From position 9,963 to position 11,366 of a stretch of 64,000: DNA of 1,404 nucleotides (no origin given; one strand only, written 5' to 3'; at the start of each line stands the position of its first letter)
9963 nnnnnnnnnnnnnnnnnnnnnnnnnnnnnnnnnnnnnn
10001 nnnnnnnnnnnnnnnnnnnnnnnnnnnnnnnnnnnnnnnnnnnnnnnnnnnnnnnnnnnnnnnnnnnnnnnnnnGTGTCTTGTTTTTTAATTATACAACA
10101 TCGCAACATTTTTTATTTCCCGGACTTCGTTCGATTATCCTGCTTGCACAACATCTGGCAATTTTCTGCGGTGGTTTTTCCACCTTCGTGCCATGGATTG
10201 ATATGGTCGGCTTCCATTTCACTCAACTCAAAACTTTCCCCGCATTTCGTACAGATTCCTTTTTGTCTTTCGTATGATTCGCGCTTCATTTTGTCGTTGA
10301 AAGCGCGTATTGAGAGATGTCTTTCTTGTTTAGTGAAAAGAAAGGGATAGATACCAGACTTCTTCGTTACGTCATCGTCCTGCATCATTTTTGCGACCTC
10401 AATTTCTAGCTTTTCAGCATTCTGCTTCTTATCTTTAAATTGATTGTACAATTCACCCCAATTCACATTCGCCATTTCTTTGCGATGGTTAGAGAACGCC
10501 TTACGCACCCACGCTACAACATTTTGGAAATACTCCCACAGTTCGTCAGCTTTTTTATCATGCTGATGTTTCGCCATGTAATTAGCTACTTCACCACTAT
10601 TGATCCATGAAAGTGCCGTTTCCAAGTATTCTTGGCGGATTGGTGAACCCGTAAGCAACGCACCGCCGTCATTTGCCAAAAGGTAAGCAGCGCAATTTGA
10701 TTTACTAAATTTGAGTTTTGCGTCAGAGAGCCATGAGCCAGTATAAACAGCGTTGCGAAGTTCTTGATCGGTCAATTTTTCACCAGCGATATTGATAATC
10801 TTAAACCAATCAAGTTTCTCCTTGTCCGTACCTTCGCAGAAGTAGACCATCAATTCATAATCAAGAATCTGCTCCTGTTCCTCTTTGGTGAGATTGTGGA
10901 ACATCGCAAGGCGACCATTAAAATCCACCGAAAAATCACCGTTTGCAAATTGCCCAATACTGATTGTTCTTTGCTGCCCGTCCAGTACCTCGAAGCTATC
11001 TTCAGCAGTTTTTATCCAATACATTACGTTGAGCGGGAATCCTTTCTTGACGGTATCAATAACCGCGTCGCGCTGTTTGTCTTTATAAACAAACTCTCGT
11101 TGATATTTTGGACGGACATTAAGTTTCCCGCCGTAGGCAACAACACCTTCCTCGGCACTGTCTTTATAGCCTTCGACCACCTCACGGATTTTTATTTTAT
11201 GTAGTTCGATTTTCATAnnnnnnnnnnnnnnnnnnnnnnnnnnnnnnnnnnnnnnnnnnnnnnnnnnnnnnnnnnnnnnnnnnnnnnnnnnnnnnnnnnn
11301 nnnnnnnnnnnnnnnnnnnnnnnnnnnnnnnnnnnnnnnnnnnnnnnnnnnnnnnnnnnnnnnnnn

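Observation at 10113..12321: EcoRI-methylase-like adenine MTase is paired with a DUF262::HNH nuclease instead of an EcoRI-type endonuclease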

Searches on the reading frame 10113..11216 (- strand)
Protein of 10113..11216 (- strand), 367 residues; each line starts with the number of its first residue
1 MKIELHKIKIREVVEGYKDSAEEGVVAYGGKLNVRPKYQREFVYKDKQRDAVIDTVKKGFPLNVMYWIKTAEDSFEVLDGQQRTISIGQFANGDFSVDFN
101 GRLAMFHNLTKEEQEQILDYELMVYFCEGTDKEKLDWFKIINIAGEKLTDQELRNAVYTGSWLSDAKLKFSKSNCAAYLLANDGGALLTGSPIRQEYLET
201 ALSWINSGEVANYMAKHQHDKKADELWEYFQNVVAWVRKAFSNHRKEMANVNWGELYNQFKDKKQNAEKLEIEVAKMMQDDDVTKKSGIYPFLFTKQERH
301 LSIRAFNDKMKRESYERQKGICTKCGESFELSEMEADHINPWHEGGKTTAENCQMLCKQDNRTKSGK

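Call 3: search_protein_families(library=pfam, proteins=[window:10113-11216:-], max_evalue=0.01)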
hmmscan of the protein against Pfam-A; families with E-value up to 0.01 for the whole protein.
window:10113-11216:- (367 aa): 3 families
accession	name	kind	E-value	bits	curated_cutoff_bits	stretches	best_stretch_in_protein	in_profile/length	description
PF03235.19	GmrSD_N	-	6.9e-19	69.2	33.2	1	34-158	13-198/199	GmrSD restriction endonuclease, N-terminal domain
PF01844.29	HNH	-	8.1e-13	48.8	21.4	1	322-365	1-45/47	HNH endonuclease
PF14279.12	HNH_5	-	4.1e-05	23.9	27.5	1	322-363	1-42/56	HNH endonuclease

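Call 5: search_protein_families(library=padloc, proteins=[window:10113-11216:-], max_evalue=0.01)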
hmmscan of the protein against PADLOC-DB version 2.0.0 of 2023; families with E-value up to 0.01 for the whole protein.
window:10113-11216:- (367 aa): 7 families
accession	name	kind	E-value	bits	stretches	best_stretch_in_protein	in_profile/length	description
PDLC03418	REase_II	-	3.8e-140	465.2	1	1-367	1-372/372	Type II restriction enzyme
PDLC03877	NsnA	-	6.5e-26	89.5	1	30-164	63-206/385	-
PDLC04027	PD-T4-2_A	-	5.5e-12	43.4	1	30-163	50-200/363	-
PDLC00091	GajA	-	0.002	15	1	233-319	40-124/627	AAA ATPase domain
PDLC04709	PDC-M55C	-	0.0022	14.7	1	30-72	27-68/554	-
PDLC00356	PtuB1|PtuB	-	0.0025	15.4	0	303-347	34-77/196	Unknown function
PDLC03656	mREase_IV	-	0.0027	15.5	1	303-362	188-253/277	Type IV methyl-directed restriction enzyme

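Call 6: search_protein_families(library=ncbifam, proteins=[window:10113-11216:-], max_evalue=0.01)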
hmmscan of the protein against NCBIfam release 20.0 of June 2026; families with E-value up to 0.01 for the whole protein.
window:10113-11216:- (367 aa): 3 families
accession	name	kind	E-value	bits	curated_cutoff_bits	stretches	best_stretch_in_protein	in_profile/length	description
NF049971.1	CRISPR_Cas9d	exception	2.5e-07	29.7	375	1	303-366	529-595/986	type II CRISPR RNA-guided endonuclease Cas9d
NF040563.1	guided_IscB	equivalog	0.0014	17.8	175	1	310-365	183-236/314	RNA-guided endonuclease IscB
TIGR03187.1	DGQHR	domain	0.0039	17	58.85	0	68-117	92-141/276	DGQHR domain-containing protein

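Call 7: search_protein_families(library=phrogs, proteins=[window:10113-11216:-], max_evalue=0.001)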
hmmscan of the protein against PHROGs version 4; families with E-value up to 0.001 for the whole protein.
window:10113-11216:- (367 aa): 21 families
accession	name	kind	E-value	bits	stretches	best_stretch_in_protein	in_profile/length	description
phrog_1583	-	unknown function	8e-23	81.8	1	17-275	30-275/417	-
phrog_2598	-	unknown function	9.1e-22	78.6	1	21-166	45-187/352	-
phrog_2118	-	DNA, RNA and nucleotide metabolism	3e-09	37.8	1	291-365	149-222/301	HNH endonuclease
phrog_1035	-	DNA, RNA and nucleotide metabolism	4.7e-08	34.2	1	304-366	142-212/271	endonuclease VII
phrog_338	-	DNA, RNA and nucleotide metabolism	8.6e-08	32.9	1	307-365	202-260/340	HNH endonuclease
phrog_333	-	DNA, RNA and nucleotide metabolism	1.1e-07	33.1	1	308-365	23-79/138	HNH endonuclease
phrog_1271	-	DNA, RNA and nucleotide metabolism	1.2e-07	32.4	1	308-366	255-317/361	HNH endonuclease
phrog_26759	-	unknown function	1.2e-07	31.4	1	30-157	21-171/593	-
phrog_7785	-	DNA, RNA and nucleotide metabolism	3.1e-07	31.5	1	259-365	10-112/147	HNH endonuclease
phrog_589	-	DNA, RNA and nucleotide metabolism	3.1e-07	31.3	1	309-365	81-139/179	HNH endonuclease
phrog_144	-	DNA, RNA and nucleotide metabolism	1.7e-06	28.8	1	308-365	73-133/175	HNH endonuclease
phrog_6050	-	DNA, RNA and nucleotide metabolism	3.4e-06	27.1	1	311-366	303-359/402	HNH endonuclease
phrog_2214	-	DNA, RNA and nucleotide metabolism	4e-06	27.2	1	307-365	181-237/429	HNH endonuclease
phrog_5956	-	DNA, RNA and nucleotide metabolism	1.5e-05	25.7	1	306-364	46-107/138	HNH endonuclease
phrog_11604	-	DNA, RNA and nucleotide metabolism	1.5e-05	25.6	1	300-360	56-123/160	HNH endonuclease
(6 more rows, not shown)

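Call 9: find_homologous_proteins(query=window:10113-11216:-, max_evalue=1e-10)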
Query window:10113-11216:- (367 aa): 8000 proteins with E <= 1e-10 among 8000 candidates; the best 120 are listed.
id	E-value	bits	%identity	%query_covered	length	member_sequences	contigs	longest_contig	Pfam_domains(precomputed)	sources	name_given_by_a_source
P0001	2.1e-248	841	100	100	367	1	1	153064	PF01844.30,PF03235.20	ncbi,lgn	-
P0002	2.1e-232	789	92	100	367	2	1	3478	PF01844.30,PF03235.20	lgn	-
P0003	2.5e-230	782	91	100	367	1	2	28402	PF01844.30,PF03235.20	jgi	jgi:hypothetical protein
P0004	6.8e-230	780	91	100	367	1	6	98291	PF01844.30,PF03235.20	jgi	jgi:hypothetical protein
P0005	7.0e-230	780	91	100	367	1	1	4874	PF01844.30,PF03235.20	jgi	-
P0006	2.1e-229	779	90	100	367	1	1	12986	PF01844.30,PF14279.13,PF03235.20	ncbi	-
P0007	2.2e-229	779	91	100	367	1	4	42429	PF01844.30,PF03235.20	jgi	jgi:hypothetical protein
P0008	2.4e-228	775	90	100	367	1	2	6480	PF01844.30,PF14279.13,PF03235.20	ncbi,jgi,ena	-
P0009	3.1e-228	775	90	100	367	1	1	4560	PF01844.30,PF03235.20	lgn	-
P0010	8.1e-228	774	89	100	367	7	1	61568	PF01844.30,PF14279.13,PF03235.20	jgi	-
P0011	2.2e-227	772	90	100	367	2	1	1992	PF01844.30,PF14279.13,PF03235.20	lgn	-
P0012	3.6e-226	768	89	100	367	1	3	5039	PF01844.30,PF14279.13,PF03235.20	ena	-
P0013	9.3e-225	763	88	100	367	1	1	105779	PF01844.30,PF03235.20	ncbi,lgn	-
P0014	1.2e-224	763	90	100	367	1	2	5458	PF01844.30,PF14279.13,PF03235.20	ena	-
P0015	6.1e-224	761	89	100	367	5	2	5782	PF01844.30,PF03235.20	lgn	-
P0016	8.5e-223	757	87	100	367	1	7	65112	PF01844.30,PF14279.13,PF03235.20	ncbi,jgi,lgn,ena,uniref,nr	ncbi:TPA: HNH endonuclease [Candidatus Uhrbacteria bacterium]|uniref:C2H2-type domain-containing pro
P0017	1.3e-222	756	87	100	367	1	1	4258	PF01844.30,PF14279.13,PF03235.20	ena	-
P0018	2.5e-222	755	87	100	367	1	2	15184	PF01844.30,PF14279.13,PF03235.20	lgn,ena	-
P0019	8.9e-222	754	87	100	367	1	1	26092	PF01844.30,PF03235.20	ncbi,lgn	ncbi:MAG: DUF262 domain-containing protein [Candidatus Paceibacterota bacterium]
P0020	4.1e-221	751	87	100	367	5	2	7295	PF01844.30,PF03235.20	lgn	-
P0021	8.2e-221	750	87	100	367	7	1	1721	PF01844.30,PF14279.13,PF03235.20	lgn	-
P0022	3.1e-220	749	86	100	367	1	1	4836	PF01844.30,PF14279.13,PF03235.20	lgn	-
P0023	1.1e-219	747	87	100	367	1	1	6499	PF01844.30,PF03235.20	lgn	-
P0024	4.3e-219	745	87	100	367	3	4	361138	PF01844.30,PF03235.20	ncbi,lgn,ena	-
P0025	6.1e-219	744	86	100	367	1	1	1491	PF01844.30,PF03235.20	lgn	-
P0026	6.9e-219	744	86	100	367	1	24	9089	PF01844.30,PF03235.20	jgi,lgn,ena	-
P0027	7.0e-219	744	86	100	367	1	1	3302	PF01844.30,PF03235.20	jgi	-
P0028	7.4e-219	744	86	100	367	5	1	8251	PF01844.30,PF03235.20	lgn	-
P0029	2.0e-218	743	86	100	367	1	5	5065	PF01844.30,PF03235.20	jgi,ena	-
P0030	3.1e-218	742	86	100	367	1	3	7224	PF01844.30,PF03235.20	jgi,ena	-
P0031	3.1e-218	742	86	100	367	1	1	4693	PF01844.30,PF03235.20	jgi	-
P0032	4.3e-218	742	86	100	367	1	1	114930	PF01844.30,PF14279.13,PF03235.20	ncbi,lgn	-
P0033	4.7e-218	741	86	100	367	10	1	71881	PF01844.30,PF03235.20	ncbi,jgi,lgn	-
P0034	5.4e-218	741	85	100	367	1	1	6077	PF01844.30,PF14279.13,PF03235.20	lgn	-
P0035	8.9e-218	740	86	100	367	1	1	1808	PF01844.30,PF03235.20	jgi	-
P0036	9.5e-218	740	85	100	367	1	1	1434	PF01844.30,PF03235.20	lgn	-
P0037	1.0e-217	740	86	100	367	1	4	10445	PF01844.30,PF03235.20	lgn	-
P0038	1.5e-217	740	84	100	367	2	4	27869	PF01844.30,PF03235.20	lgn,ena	-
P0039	9.6e-217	737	85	100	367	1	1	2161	PF01844.30,PF03235.20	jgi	-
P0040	3.2e-216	735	86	100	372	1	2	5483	PF01844.30,PF03235.20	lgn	-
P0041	3.2e-216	735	86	100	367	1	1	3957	PF01844.30,PF03235.20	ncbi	-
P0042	5.8e-216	735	85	100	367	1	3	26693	PF01844.30,PF03235.20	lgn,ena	-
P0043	1.1e-215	734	85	100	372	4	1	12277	PF01844.30,PF03235.20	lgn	-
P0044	3.0e-215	732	84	100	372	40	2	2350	PF01844.30,PF03235.20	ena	-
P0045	6.8e-215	731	83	99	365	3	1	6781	PF01844.30,PF14279.13,PF03235.20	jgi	-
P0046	2.4e-214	729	84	100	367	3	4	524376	PF01844.30,PF14279.13,PF03235.20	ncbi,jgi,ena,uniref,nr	ncbi:MAG: HNH endonuclease [Candidatus Ryanbacteria bacterium CG10_big_fil_rev_8_21_14_0_10_43_42]|u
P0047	4.9e-214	728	83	100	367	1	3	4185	PF01844.30,PF03235.20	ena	-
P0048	9.9e-214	727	85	100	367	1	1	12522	PF01844.30,PF03235.20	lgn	-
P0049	1.0e-213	727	83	100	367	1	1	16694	PF01844.30,PF14279.13,PF03235.20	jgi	jgi:hypothetical protein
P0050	2.4e-213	726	83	100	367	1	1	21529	PF01844.30,PF03235.20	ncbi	-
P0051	5.1e-213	725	84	100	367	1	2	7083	PF01844.30,PF03235.20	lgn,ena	-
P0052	6.7e-213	724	83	100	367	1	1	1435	PF01844.30,PF03235.20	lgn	-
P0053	3.2e-211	719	83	100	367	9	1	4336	PF01844.30,PF14279.13,PF03235.20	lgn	-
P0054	5.3e-211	718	83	100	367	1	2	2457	PF01844.30,PF03235.20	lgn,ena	-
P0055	1.2e-210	717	81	100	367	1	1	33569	PF01844.30,PF03235.20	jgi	jgi:Protein of unknown function DUF262/HNH endonuclease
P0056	2.7e-209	713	83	100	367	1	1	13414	PF01844.30,PF03235.20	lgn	-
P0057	4.8e-209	712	81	100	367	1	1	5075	PF01844.30,PF14279.13,PF03235.20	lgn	-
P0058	5.0e-209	712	83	100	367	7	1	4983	PF01844.30,PF14279.13,PF03235.20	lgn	-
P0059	1.3e-208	710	84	100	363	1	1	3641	PF01844.30,PF03235.20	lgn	-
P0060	4.7e-208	709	81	100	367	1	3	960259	PF01844.30,PF14279.13,PF03235.20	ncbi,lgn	ncbi:MAG: DUF262 domain-containing protein [bacterium]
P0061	5.0e-208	708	81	100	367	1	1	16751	PF01844.30,PF14279.13,PF03235.20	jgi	-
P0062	7.5e-208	708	82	100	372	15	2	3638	PF01844.30,PF03235.20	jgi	jgi:hypothetical protein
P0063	9.3e-208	708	83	100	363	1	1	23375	PF01844.30,PF03235.20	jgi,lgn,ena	-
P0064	1.3e-207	707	81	100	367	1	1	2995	PF01844.30,PF03235.20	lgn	-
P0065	4.8e-207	705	83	100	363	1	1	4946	PF01844.30,PF03235.20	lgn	-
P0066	5.2e-207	705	82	100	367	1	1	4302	PF01844.30,PF03235.20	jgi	-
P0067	6.8e-207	705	81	100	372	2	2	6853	PF01844.30,PF03235.20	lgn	-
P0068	8.4e-207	704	83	100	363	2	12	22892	PF01844.30,PF03235.20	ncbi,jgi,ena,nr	ncbi:HNH endonuclease [Candidatus Peribacteria bacterium RIFCSPHIGHO2_01_FULL_49_38]|nr:MAG: HNH end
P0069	1.2e-206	704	82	100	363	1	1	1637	PF01844.30,PF03235.20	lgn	-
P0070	1.4e-206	704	81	100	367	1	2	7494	PF01844.30,PF14279.13,PF03235.20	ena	-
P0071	1.5e-206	704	83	100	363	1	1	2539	PF01844.30,PF03235.20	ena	-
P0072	2.4e-206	703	82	100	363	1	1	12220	PF01844.30,PF03235.20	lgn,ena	-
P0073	4.0e-206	702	83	100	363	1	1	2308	PF01844.30,PF03235.20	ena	-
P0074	4.1e-206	702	83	100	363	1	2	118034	PF01844.30,PF03235.20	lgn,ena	-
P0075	4.6e-206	702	81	100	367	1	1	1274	PF01844.30,PF14279.13,PF03235.20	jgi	jgi:hypothetical protein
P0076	8.3e-206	701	80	100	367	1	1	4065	PF01844.30,PF14279.13,PF03235.20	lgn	-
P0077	9.3e-206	701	83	100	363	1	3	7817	PF01844.30,PF03235.20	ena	-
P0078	1.4e-205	700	80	100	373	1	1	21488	PF01844.30,PF03235.20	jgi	jgi:hypothetical protein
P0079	1.9e-205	700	82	100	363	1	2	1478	PF01844.30,PF14279.13,PF03235.20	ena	-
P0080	2.5e-205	700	80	100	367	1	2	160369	PF01844.30,PF14279.13,PF03235.20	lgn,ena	-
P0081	2.7e-205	699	81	100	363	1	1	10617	PF01844.30,PF03235.20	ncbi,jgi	jgi:hypothetical protein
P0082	3.1e-205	699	80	100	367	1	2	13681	PF01844.30,PF03235.20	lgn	-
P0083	5.3e-205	698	82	100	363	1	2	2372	PF01844.30,PF03235.20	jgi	jgi:hypothetical protein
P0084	6.5e-205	698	83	100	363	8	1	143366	PF01844.30,PF03235.20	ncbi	-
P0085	8.2e-205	698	78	100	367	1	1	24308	PF01844.30,PF03235.20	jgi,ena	-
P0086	1.2e-204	697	81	100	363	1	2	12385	PF01844.30,PF03235.20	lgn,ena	-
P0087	1.2e-204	697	79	100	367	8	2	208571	PF01844.30,PF14279.13,PF03235.20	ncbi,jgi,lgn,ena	-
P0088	1.7e-204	697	80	100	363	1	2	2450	PF01844.30,PF03235.20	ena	-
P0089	2.1e-204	696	82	100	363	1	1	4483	PF01844.30,PF03235.20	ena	-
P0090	2.3e-204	696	80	100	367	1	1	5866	PF01844.30,PF14279.13,PF03235.20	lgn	-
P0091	2.9e-204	696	82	100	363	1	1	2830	PF01844.30,PF03235.20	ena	-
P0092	3.6e-204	696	80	100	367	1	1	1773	PF01844.30,PF14279.13,PF03235.20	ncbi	-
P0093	6.6e-204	695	81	100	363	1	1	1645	PF01844.30,PF14279.13,PF03235.20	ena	-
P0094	6.7e-204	695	79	100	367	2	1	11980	PF01844.30,PF03235.20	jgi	-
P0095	9.5e-204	694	82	100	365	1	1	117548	PF01844.30,PF14279.13,PF03235.20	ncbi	-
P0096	1.2e-203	694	81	100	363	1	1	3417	PF01844.30,PF03235.20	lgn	-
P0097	1.4e-203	694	81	100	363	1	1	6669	PF01844.30,PF03235.20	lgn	-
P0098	1.5e-203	694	82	100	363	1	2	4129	PF01844.30,PF03235.20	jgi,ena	-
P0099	1.9e-203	693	81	100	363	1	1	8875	PF01844.30,PF14279.13,PF03235.20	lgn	-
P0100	2.5e-203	693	83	100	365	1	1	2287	PF01844.30,PF14279.13,PF03235.20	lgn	-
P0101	3.5e-203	692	78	100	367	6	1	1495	PF01844.30,PF03235.20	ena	-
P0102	3.6e-203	692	81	100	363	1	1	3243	PF01844.30,PF03235.20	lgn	-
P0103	4.5e-203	692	78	100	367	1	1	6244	PF01844.30,PF03235.20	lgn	-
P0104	4.8e-203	692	80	100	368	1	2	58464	PF01844.30,PF14279.13,PF03235.20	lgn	-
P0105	5.4e-203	692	81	100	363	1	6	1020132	PF01844.30,PF14279.13,PF03235.20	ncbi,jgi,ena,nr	ncbi:HNH endonuclease [Candidatus Gracilibacteria bacterium CG17_big_fil_post_rev_8_21_14_2_50_48_13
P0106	8.6e-203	691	87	94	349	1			PF03235.20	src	-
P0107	8.8e-203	691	80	100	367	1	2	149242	PF01844.30,PF03235.20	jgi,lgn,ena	-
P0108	9.6e-203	691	81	100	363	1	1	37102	PF01844.30,PF03235.20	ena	-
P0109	9.8e-203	691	80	100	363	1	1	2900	PF01844.30,PF03235.20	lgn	-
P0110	1.0e-202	691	79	100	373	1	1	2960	PF01844.30,PF03235.20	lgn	-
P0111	1.7e-202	690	82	100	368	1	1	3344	PF01844.30,PF03235.20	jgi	jgi:hypothetical protein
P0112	1.9e-202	690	79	100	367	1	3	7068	PF01844.30,PF14279.13,PF03235.20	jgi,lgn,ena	-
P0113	2.2e-202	690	80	100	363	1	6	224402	PF01844.30,PF03235.20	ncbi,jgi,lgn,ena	-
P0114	2.2e-202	690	82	100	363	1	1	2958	PF01844.30,PF14279.13,PF03235.20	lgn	-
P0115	2.5e-202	690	80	100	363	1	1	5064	PF01844.30,PF03235.20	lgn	-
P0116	2.8e-202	690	81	100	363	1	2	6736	PF01844.30,PF03235.20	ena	-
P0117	3.0e-202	689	81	100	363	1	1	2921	PF01844.30,PF03235.20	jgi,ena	-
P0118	3.4e-202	689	83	100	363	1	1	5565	PF01844.30,PF14279.13,PF03235.20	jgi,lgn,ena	-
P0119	3.7e-202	689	82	100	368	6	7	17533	PF01844.30,PF03235.20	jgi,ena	-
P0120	3.9e-202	689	80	100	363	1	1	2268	PF01844.30,PF03235.20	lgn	-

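Call 10: search_solved_structures(query=window:10113-11216:-, max_evalue=0.01)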
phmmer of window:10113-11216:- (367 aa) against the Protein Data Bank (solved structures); distinct sequences matched with E-value up to 0.01: 2.
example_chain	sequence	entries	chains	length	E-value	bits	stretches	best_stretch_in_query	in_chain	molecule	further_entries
4h9d_A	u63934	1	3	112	2.6e-05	26.7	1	318-364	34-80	HNH endonuclease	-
6me0_C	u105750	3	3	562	0.0045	19.3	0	304-356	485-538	Maturase reverse transcriptase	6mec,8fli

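Call 14: search_dna_similar(query=window:10113-11216:-, collection=plasmids, mode=protein, max_rows=25)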
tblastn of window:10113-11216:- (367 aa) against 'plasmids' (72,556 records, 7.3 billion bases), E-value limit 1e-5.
Records with a match: 113; places in all: 117; records where one place covers at least 80% of the query: 44.
Best place of each record, by identity: 60-80% 3; <60% 110.
By first word of the organism name: Escherichia 14; Enterococcus 12; Salmonella 8; Acinetobacter 6; Rhizobium 5; Klebsiella 4; Variovorax 3; Apilactobacillus 3; Rhodococcus 3; Campylobacter 3; and 42 more.
By predicted mobility (MOB-suite, as given by PLSDB): conjugative 51; non-mobilizable 47; mobilizable 15.
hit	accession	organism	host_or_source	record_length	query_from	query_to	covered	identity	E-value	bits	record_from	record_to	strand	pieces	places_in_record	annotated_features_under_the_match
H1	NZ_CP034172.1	Chryseobacterium taklimakanense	Homo sapiens,Blood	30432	1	367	100%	60.6%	3e-147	467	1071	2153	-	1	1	DUF262 domain-containing protein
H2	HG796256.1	uncultured bacterium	-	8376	1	367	100%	60.3%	9e-150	474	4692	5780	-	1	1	CDS (x2)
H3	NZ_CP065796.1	Mammaliicoccus sciuri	environment,single cell,feed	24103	1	365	99%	58.9%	1e-142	453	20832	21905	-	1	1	DUF262 domain-containing protein | adenine-specific methyltransferase EcoRI family protein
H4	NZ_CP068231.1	Aeromonas caviae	combined sewer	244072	1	367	100%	57.7%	1e-141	451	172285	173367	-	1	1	DUF262 domain-containing protein | adenine-specific methyltransferase EcoRI family protein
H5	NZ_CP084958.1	Sulfitobacter indolifex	cell culture,Seawater from the North ...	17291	1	366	100%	57.6%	2e-140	447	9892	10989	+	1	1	DUF262 domain-containing protein | adenine-specific methyltransferase EcoRI family protein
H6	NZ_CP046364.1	Macrococcoides canis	dog,swabs,ear infection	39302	1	366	100%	56.3%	2e-141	450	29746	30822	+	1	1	DUF262 domain-containing protein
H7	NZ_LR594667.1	Variovorax sp. SRS16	linuron-contaminated soil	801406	1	366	100%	55.5%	2e-140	447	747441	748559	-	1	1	DUF262 domain-containing protein | adenine-specific methyltransferase EcoRI family protein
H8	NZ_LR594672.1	Variovorax sp. PBL-E5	linuron-contaminated soil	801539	1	366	100%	55.5%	2e-140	447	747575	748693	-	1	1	DUF262 domain-containing protein | adenine-specific methyltransferase EcoRI family protein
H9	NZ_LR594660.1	Variovorax sp. PBL-H6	linuron-contaminated soil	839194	1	366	100%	55.5%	2e-140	447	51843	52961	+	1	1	DUF262 domain-containing protein | adenine-specific methyltransferase EcoRI family protein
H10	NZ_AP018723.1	Thiomicrorhabdus aquaedulcis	-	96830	1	367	100%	53.7%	1e-129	416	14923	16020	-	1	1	DUF262 domain-containing protein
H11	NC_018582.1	Gordonia sp. KTR9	-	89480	1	367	100%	53.2%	8e-133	425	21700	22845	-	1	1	DUF262 domain-containing protein | adenine-specific methyltransferase EcoRI family protein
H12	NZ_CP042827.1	Ruania zhangjianzhongii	bat,pure culture,feces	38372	1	365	99%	52.8%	5e-129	414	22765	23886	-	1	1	DUF262 domain-containing protein | adenine-specific methyltransferase EcoRI family protein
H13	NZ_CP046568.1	Dietzia sp. DQ12-45-1b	product water from oilfield,product ...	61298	1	365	99%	50.9%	3e-115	375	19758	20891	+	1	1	DUF262 domain-containing protein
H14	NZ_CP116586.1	Enterococcus dispar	Bos taurus,whole organism,fecal sample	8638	1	365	99%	48.4%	3e-119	386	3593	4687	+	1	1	DUF262 domain-containing protein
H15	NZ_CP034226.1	Ligilactobacillus agilis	Chicken,Mixed culture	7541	1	365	99%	47.0%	1e-110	362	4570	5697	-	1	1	DUF262 domain-containing protein | adenine-specific methyltransferase EcoRI family protein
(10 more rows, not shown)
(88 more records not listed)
